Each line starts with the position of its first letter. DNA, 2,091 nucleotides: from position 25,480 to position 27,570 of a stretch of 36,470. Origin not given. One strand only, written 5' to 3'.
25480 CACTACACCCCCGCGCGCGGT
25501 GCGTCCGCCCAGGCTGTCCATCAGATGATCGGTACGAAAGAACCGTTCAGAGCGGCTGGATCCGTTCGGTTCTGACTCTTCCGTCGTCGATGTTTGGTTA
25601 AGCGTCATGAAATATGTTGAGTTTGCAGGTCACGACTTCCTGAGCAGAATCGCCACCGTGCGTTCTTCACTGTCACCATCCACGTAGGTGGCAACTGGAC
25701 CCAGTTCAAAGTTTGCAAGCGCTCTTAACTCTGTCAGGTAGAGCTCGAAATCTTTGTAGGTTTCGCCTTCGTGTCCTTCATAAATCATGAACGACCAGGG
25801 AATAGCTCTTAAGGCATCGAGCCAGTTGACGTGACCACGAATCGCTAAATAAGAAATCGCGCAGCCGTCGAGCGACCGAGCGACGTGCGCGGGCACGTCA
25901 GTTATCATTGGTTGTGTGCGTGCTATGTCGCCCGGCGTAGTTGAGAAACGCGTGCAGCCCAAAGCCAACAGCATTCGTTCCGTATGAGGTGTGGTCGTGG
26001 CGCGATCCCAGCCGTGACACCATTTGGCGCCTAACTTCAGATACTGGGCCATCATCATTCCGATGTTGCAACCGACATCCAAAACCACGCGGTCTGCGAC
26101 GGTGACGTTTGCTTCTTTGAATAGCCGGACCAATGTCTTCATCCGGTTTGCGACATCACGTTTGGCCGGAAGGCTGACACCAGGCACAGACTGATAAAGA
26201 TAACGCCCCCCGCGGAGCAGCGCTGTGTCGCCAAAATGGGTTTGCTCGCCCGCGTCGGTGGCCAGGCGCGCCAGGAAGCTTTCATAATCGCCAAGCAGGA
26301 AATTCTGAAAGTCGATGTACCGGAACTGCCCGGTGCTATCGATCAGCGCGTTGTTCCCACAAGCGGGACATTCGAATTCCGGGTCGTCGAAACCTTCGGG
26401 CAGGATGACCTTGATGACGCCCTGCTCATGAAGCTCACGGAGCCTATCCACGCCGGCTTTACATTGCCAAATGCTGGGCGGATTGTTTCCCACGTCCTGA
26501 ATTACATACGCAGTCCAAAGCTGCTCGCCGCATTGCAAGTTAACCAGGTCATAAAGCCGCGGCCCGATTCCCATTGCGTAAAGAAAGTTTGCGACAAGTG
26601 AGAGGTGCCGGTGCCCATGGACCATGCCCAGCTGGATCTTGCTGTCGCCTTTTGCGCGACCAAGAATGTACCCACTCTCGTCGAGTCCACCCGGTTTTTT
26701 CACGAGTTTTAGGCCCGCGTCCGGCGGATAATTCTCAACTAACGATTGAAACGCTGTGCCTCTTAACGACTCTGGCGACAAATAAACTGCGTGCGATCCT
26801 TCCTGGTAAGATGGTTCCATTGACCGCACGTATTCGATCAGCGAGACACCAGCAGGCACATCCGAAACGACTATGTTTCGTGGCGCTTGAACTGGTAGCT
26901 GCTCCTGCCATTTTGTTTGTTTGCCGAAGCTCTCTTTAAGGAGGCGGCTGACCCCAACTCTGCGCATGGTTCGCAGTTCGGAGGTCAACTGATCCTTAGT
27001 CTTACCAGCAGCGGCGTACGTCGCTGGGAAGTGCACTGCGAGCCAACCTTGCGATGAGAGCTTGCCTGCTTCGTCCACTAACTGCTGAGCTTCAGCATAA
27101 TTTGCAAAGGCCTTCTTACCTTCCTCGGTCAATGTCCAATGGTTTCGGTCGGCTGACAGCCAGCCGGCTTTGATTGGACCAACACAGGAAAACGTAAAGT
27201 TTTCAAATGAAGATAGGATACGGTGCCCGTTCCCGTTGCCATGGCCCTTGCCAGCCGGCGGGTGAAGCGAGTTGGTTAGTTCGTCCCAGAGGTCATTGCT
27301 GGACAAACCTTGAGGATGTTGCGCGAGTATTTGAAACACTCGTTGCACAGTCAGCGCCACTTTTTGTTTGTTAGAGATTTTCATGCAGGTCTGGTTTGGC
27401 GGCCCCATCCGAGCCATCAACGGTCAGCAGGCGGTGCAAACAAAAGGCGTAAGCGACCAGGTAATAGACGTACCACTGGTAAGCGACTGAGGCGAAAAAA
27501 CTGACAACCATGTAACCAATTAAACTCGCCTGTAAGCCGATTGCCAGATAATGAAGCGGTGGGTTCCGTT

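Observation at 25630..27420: Orphan three-domain protein (winged helix, ATP-binding-like core, FkbM-like methyltransferase) packed between the Wzx flippase and the Wzy-like gene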

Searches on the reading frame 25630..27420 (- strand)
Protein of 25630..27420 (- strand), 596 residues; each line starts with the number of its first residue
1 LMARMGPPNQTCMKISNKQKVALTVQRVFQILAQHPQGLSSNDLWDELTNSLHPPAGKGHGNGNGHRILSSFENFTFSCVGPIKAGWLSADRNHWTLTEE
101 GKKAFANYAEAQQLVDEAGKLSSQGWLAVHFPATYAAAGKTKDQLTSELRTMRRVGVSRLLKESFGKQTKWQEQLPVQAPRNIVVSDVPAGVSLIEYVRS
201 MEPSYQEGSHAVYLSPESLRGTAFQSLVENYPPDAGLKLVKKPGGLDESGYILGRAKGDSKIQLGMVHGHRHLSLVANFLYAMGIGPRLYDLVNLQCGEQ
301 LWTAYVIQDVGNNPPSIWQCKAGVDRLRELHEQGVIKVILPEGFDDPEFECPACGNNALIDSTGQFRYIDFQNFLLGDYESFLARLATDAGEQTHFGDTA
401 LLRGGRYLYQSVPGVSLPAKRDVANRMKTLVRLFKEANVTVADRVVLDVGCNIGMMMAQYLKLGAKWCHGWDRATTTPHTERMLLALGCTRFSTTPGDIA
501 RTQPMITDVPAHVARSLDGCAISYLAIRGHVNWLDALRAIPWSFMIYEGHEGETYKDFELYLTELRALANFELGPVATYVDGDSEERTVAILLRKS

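Call 5: search_protein_families(library=pfam, proteins=[window:25630-27420:-], max_evalue=0.01)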
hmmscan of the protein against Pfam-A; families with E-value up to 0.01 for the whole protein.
window:25630-27420:- (596 aa): 0 families

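Call 6: search_protein_families(library=pfam, proteins=[window:25630-27420:-], max_evalue=10)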
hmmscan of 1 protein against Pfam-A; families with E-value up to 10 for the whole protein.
window:25630-27420:- (596 aa): 0 families

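Call 7: search_protein_families(library=ncbifam, proteins=[window:25630-27420:-], max_evalue=0.01)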
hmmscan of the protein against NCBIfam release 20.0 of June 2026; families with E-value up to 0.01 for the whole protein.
window:25630-27420:- (596 aa): 0 families

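Call 8: find_homologous_proteins(query=window:25630-27420:-)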
Query window:25630-27420:- (596 aa): 445 proteins with E <= 0.001 among 8000 candidates; the best 120 are listed.
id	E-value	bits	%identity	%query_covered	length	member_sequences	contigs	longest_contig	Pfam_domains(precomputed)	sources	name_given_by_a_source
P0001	0.0e+0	1280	95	98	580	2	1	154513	-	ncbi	-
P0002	0.0e+0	1237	90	98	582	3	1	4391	-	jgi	-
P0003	0.0e+0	1211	88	98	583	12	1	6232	-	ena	-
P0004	0.0e+0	1155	84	98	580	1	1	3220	-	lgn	-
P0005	0.0e+0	1117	83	97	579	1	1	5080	-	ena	-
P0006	0.0e+0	1047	76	98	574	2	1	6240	-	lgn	-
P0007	4.6e-282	955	70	97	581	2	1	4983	-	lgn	-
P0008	5.3e-277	938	67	98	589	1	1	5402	-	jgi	jgi:hypothetical protein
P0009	1.1e-275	934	68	96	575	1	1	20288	-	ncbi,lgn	-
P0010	5.1e-275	932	68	97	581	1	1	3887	-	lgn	-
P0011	2.5e-274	929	66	98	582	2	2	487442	-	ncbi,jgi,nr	ncbi:MAG TPA: hypothetical protein VGO56_03400 [Pyrinomonadaceae bacterium]|jgi:hypothetical protein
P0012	5.6e-274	928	68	98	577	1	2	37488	-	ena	-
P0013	1.1e-271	921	66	98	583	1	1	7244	-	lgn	-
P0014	1.0e-270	917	67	98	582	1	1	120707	-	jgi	jgi:hypothetical protein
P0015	1.0e-270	917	66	98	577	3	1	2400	-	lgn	-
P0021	2.8e-267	906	64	98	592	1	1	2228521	-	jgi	jgi:hypothetical protein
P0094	4.7e-203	694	52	98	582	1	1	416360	-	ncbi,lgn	-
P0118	1.3e-193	663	50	98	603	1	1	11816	-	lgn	-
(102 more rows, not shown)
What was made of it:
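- Checked: 445 database proteins match at E<=1e-3, and the best 120 are full length at 49-95% identity (call 8).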

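Call 9: search_solved_structures(query=window:25630-27420:-, max_evalue=10, show_alignments=3)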
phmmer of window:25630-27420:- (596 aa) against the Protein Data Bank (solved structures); distinct sequences matched with E-value up to 10: 28.
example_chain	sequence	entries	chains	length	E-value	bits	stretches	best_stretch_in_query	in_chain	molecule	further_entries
9o6h_A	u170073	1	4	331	0.13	13.8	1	429-501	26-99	Histone-arginine methyltransferase CARM1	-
6izq_A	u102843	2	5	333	0.13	13.8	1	429-501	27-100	Histone-arginine methyltransferase CARM1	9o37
7fai_A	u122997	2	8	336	0.14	13.7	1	429-501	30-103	Histone-arginine methyltransferase CARM1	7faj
3b3f_A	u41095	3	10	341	0.14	13.7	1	429-501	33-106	Histone-arginine methyltransferase CARM1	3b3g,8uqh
4ikp_A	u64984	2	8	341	0.14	13.7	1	429-501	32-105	Histone-arginine methyltransferase CARM1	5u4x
6s77_A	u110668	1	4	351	0.14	13.7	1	429-501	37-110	Histone-arginine methyltransferase CARM1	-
7u9i_A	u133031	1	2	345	0.14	13.7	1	429-501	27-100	Histone-arginine methyltransferase CARM1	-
6d2l_A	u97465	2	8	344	0.14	13.7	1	429-501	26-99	Histone-arginine methyltransferase CARM1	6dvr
2v74_B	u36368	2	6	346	0.14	13.7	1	429-501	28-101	HISTONE-ARGININE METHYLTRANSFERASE CARM1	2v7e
2y1w_A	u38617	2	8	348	0.14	13.7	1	429-501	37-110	HISTONE-ARGININE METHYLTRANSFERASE CARM1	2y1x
5dwq_A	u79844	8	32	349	0.14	13.7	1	429-501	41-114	Histone-arginine methyltransferase CARM1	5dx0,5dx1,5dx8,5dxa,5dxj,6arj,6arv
6s70_A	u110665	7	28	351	0.14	13.7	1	429-501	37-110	Histone-arginine methyltransferase CARM1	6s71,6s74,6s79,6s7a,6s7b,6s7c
8g2h_A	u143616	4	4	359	0.15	13.6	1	429-501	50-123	Histone-arginine methyltransferase CARM1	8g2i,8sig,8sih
7puq_A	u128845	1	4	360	0.15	13.6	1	429-501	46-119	Histone-arginine methyltransferase CARM1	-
5ih3_A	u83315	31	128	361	0.15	13.6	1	429-501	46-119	Histone-arginine methyltransferase CARM1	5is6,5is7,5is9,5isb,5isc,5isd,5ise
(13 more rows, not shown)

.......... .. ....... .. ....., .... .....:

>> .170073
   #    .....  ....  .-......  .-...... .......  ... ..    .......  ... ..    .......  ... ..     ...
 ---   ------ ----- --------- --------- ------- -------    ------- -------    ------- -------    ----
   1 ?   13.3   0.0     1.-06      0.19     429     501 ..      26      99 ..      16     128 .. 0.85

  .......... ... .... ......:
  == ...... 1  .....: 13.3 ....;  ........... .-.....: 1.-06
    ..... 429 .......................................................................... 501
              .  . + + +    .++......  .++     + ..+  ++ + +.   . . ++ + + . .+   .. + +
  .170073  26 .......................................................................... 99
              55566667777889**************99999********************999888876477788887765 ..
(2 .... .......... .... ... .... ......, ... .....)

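Call 13: search_solved_structures(query=A1, max_evalue=10, show_alignments=3)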
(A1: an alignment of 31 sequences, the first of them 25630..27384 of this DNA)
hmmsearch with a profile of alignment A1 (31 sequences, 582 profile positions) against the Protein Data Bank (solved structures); distinct sequences matched with E-value up to 10: 10.
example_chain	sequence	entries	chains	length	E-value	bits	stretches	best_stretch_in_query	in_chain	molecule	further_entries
5fub_A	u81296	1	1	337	0.055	14.9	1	412-506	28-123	PROTEIN ARGININE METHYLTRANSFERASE 2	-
5g02_A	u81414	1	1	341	0.056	14.9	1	412-506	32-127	PROTEIN ARGININE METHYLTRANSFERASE 2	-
1g6q_1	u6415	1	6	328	0.1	14.1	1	426-470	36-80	HNRNP ARGININE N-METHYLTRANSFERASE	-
9vkf_A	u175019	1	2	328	0.1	14.1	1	426-470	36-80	Protein arginine N-methyltransferase 1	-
6cu3_A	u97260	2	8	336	0.16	13.4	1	416-471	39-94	protein arginine N-methyltransferase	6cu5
8dur_A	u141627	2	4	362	0.18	13.3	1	416-471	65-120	Protein arginine N-methyltransferase 1 (PRMT1) | PUA domain-containing protein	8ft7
6dnz_A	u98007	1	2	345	0.31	12.4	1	412-470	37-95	Arginine N-methyltransferase, putative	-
5dst_A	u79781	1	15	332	0.38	12.2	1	412-472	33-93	Protein arginine N-methyltransferase 8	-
7ct8_A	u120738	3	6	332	0.4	12.1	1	427-461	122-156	tRNA U34 carboxymethyltransferase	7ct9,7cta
2fyt_A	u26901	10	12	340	0.56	11.6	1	425-464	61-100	Protein arginine N-methyltransferase 3 | PRMT3 protein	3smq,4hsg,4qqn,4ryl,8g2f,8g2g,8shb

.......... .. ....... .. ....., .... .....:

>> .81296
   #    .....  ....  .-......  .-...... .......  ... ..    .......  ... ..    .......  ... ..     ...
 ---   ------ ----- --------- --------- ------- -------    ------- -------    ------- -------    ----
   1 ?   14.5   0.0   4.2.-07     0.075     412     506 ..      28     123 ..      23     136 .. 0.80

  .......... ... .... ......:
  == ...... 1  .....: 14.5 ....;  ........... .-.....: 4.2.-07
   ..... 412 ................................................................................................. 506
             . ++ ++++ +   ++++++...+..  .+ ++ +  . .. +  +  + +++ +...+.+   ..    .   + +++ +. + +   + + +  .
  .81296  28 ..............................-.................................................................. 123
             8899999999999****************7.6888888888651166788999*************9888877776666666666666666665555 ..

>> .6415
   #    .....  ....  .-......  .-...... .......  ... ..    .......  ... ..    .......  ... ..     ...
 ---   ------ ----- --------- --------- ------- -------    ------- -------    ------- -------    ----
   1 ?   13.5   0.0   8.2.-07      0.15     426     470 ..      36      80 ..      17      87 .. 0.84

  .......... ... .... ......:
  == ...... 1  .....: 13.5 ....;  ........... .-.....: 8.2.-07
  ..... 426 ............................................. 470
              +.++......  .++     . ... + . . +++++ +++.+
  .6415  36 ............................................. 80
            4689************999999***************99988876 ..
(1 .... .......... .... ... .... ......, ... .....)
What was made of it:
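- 25630..26154 (-): Class-I (Rossmann-fold) SAM-dependent methyltransferase domain (aa 411-584) plus the stop codon. Motif I is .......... D460 ends beta2. R479, E536 and R575 are near-invariant. Weak PRMT/CARM1 sequence match at motif I (calls 9, 13).
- On Class-I SAM-dependent methyltransferases: The region aligns to motif I of PRMTs (calls 9, 13).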

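Call 14: find_encoding_contigs(protein=P0021, flank=10000, max_places=2)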
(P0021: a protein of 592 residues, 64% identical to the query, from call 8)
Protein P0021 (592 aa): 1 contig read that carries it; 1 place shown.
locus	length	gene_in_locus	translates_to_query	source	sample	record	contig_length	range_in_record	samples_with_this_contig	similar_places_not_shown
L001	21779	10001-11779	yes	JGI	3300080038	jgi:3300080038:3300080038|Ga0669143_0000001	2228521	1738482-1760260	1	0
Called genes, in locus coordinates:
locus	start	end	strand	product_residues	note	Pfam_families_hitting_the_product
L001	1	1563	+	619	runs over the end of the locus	PF00953:Glycos_transf_4, PF13727:CoA_binding_3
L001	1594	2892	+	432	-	PF13428:TPR_14 (faint), PF13414:TPR_11 (faint), PF14559:TPR_19 (faint), PF02018:CBM_4_9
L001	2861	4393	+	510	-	PF04932:Wzy_C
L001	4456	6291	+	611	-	PF00501:AMP-binding, PF23562:AMP-binding_C_3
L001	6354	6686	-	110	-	-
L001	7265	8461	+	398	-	-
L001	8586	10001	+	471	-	PF04932:Wzy_C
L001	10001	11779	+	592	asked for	-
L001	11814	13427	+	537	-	PF01943:Polysacc_synt, PF13440:Polysacc_synt_3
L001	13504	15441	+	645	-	PF13522:GATase_6, PF13537:GATase_7, PF12481:DUF3700 (weak), PF00733:Asn_synthase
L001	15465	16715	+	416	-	PF13439:Glyco_transf_4, PF13579:Glyco_trans_4_4, PF00534:Glycos_transf_1, PF13692:Glyco_trans_1_4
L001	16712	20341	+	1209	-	PF00534:Glycos_transf_1, PF13692:Glyco_trans_1_4, PF13524:Glyco_trans_1_2 (weak), PF16889:Hepar_II_III_N, PF05426:Alginate_lyase (faint), PF07940:Hepar_II_III_C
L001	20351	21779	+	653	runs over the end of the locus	PF13522:GATase_6, PF13537:GATase_7, PF12481:DUF3700 (weak), PF00733:Asn_synthase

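Call 15: find_encoding_contigs(protein=P0094, flank=10000, max_places=2)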
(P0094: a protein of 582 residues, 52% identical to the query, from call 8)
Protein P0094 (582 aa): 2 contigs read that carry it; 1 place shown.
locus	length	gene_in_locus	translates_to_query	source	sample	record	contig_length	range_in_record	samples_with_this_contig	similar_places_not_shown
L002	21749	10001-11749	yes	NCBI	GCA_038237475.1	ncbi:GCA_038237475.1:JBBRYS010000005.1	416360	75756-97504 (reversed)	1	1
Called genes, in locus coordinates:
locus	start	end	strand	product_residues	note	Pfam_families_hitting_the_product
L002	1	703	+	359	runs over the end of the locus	PF12849:PBP_like_2, PF01547:SBP_bac_1, PF12727:PBP_like (weak)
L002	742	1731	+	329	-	PF00528:BPD_transp_1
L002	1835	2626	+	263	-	PF00528:BPD_transp_1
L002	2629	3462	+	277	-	PF20703:nSTAND1 (weak), PF02463:SMC_N (faint), PF00005:ABC_tran, PF13401:AAA_22 (weak), PF13304:AAA_21 (weak)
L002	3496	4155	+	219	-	PF01895:PhoU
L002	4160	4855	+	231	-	PF00072:Response_reg, PF00486:Trans_reg_C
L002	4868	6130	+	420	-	PF08448:PAS_4, PF00512:HisKA, PF02518:HATPase_c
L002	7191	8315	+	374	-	-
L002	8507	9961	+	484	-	PF04932:Wzy_C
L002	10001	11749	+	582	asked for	-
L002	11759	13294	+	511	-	PF01943:Polysacc_synt, PF13440:Polysacc_synt_3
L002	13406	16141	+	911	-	PF13522:GATase_6, PF13537:GATase_7, PF00733:Asn_synthase, PF01209:Ubie_methyltran, PF13489:Methyltransf_23, PF13847:Methyltransf_31, PF08241:Methyltransf_11, PF08242:Methyltransf_12, +4 more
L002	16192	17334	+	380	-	PF13439:Glyco_transf_4, PF13579:Glyco_trans_4_4, PF00534:Glycos_transf_1, PF13692:Glyco_trans_1_4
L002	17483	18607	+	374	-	PF13439:Glyco_transf_4, PF13579:Glyco_trans_4_4 (faint), PF00534:Glycos_transf_1, PF20706:GT4-conflict (faint), PF13692:Glyco_trans_1_4, PF13524:Glyco_trans_1_2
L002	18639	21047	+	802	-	PF16889:Hepar_II_III_N, PF07940:Hepar_II_III_C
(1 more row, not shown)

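Call 17: find_encoding_contigs(protein=P0118, flank=10000, max_places=2)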
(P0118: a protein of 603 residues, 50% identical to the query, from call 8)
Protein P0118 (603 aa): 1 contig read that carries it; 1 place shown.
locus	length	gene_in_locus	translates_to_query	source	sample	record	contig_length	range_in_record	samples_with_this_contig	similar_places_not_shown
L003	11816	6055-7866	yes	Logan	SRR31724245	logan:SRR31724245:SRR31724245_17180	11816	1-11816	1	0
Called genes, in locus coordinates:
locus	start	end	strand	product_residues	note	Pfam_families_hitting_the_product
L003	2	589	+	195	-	?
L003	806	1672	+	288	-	PF13489:Methyltransf_23, PF13847:Methyltransf_31, PF08241:Methyltransf_11, PF08242:Methyltransf_12, PF13649:Methyltransf_25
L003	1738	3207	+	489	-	PF04932:Wzy_C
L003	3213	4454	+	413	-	PF13506:Glyco_transf_21 (faint), PF13641:Glyco_tranf_2_3, PF00535:Glycos_transf_2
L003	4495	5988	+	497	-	PF01943:Polysacc_synt, PF13440:Polysacc_synt_3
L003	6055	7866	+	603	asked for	-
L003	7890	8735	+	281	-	PF13489:Methyltransf_23, PF08241:Methyltransf_11, PF13649:Methyltransf_25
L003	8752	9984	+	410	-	-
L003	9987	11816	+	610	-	?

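Call 18: find_encoding_contigs(protein=P0001, flank=10000, max_places=2)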
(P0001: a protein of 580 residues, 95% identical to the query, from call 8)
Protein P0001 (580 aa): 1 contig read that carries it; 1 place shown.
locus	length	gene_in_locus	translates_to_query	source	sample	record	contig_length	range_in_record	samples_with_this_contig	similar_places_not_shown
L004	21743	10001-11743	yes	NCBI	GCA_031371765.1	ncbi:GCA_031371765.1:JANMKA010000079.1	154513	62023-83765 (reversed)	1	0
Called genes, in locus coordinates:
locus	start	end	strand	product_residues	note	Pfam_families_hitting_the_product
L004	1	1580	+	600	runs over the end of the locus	PF00953:Glycos_transf_4, PF13727:CoA_binding_3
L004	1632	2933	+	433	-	PF13414:TPR_11 (faint), PF13428:TPR_14 (faint), PF07719:TPR_2 (faint), PF13181:TPR_8 (faint), PF13432:TPR_16, PF14559:TPR_19 (faint), PF22637:CBM_4_9_1 (weak)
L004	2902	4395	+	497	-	PF04932:Wzy_C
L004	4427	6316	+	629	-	PF00501:AMP-binding, PF23562:AMP-binding_C_3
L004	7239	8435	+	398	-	-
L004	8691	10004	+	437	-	PF04932:Wzy_C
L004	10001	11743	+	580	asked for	-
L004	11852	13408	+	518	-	PF01943:Polysacc_synt, PF13440:Polysacc_synt_3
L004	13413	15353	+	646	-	PF13522:GATase_6, PF13537:GATase_7, PF12481:DUF3700, PF00733:Asn_synthase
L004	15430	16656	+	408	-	PF13439:Glyco_transf_4, PF13579:Glyco_trans_4_4, PF00534:Glycos_transf_1, PF13692:Glyco_trans_1_4, PF13524:Glyco_trans_1_2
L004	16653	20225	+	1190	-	PF13439:Glyco_transf_4 (weak), PF00534:Glycos_transf_1, PF13524:Glyco_trans_1_2, PF13692:Glyco_trans_1_4, PF16889:Hepar_II_III_N, PF07940:Hepar_II_III_C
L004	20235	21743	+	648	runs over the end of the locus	PF13522:GATase_6, PF13537:GATase_7, PF12481:DUF3700 (weak), PF00733:Asn_synthase, PF06508:QueC (faint)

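Call 21: search_protein_families(library=pfam, alignment_id=A1, max_evalue=1)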
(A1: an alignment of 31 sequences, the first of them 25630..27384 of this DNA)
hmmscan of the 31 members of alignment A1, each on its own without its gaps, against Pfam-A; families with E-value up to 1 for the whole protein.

A. member 1, window:25630-27384:- (584 aa): 0 families

B. families by the number of members that match (of 31 scanned): 17 families
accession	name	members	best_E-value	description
PF24441.1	DUF7560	4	0.089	Family of unknown function (DUF7560)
PF14338.12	Mrr_N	2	0.0003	Mrr N-terminal domain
PF12677.13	DUF3797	2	0.032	Domain of unknown function (DUF3797)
PF08003.17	Methyltransf_9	2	0.16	Protein of unknown function (DUF1698)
PF24440.1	DUF7559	2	0.16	Family of unknown function (DUF7559)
PF21936.2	Pcf11_C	2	0.21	Pcf11, C-terminal domain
PF18434.6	Kazal_3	1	0.042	Kazal-type serine protease inhibitor domain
PF06799.16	CGLD27-like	1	0.043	Conserved in the green lineage and diatoms 27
PF13248.11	Zn_ribbon_3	1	0.11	zinc-ribbon domain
PF04741.18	InvH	1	0.13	InvH outer membrane lipoprotein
PF16627.10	BRX_assoc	1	0.17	Unstructured region between BRX_N and BRX domain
PF06969.22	HemN_C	1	0.17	HemN C-terminal domain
PF13601.12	HTH_34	1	0.18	Winged helix DNA-binding domain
PF19494.5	DUF6029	1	0.23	Family of unknown function (DUF6029)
PF20495.3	DUF6727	1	0.23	Family of unknown function (DUF6727)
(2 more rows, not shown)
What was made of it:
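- Closest known: CmoB-type and other class-I SAM methyltransferases. Same: Two members give weak Methyltransf_9 hits (call 21).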

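Call 22: predict_structure(alignment_id=A1)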
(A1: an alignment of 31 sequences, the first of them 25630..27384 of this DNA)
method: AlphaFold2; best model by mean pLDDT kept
length: 584 residues; sequences in the alignment: 31
mean_pLDDT: 82.4   pTM: 0.76
mean pLDDT of the five models: 82.4, 79.8, 79.8, 78.7, 78.6
residues with pLDDT >= 90: 219; 70-90: 279; 50-70: 56; < 50: 30
segments of 3 or more residues with pLDDT < 50: 42-56, 384-395
pLDDT, mean of each block of 10 residues (from residue 1): 68 91 85 78 37 47 82 87 89 90 90 84 79 77 71 74 92 82 82 79 89 89 93 84 59 84 96 95 91 93 91 94 87 84 84 91 89 83 48 52 68 91 97 85 88 93 86 95 75 85 93 66 82 87 87 86 90 86 87
secondary structure, 60 per line:
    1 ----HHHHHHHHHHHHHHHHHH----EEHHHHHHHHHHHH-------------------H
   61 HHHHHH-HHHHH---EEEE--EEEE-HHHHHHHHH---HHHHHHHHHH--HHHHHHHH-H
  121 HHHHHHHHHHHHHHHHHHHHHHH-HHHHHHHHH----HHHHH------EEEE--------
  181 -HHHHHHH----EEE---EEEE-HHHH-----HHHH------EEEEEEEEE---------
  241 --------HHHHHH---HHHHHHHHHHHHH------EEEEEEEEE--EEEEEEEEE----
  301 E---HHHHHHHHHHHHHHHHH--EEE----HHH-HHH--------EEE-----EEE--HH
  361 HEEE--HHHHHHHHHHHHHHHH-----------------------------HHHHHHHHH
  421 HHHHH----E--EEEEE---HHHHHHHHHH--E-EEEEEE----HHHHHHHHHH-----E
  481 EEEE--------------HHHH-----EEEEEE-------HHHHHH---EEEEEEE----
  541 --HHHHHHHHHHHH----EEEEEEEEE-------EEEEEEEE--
elements in order: H5-22 H29-40 H60-66 H68-72 E76-79 E82-85 H87-95 H99-108 H111-118 H120-143 H145-153 H158-162 E169-172 H182-188 E193-195 E199-202 H204-207 H213-216 E223-231 H249-254 H258-270 E277-285 E288-296 H305-321 E324-326 E346-348 E354-356 E362-364 H367-382 H412-425 E433-437 H441-450 E455-460 H465-474 E480-484 H499-502 E508-513 H521-526 E530-536 H543-554 E559-567 E575-582
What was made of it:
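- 27100..27384 (-): N-terminal winged helix (aa 1-95), with a low-confidence Gly/Asn-rich loop at aa 42-56. Mrr_N-like. AF2 secondary structure is H-H-loop-H-H followed by a beta hairpin (call 22).
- On WbdD family (kinase / methyltransferase chain terminators): The protein ends at the methyltransferase with no coiled-coil (call 22).
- On Class-I SAM-dependent methyltransferases: The strand and helix order is seen in call 22.
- On Mrr_N winged helix (PF14338): The AF2 model shows helices 5-22, 29-40 and 60-72, then a beta hairpin at 76-85, with pLDDT 80-90 outside the loop (call 22).
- AF2 model with pLDDT 82 and pTM 0.76, showing four segments (call 22). The domain order is reversed, and there is no coiled-coil (call 22).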
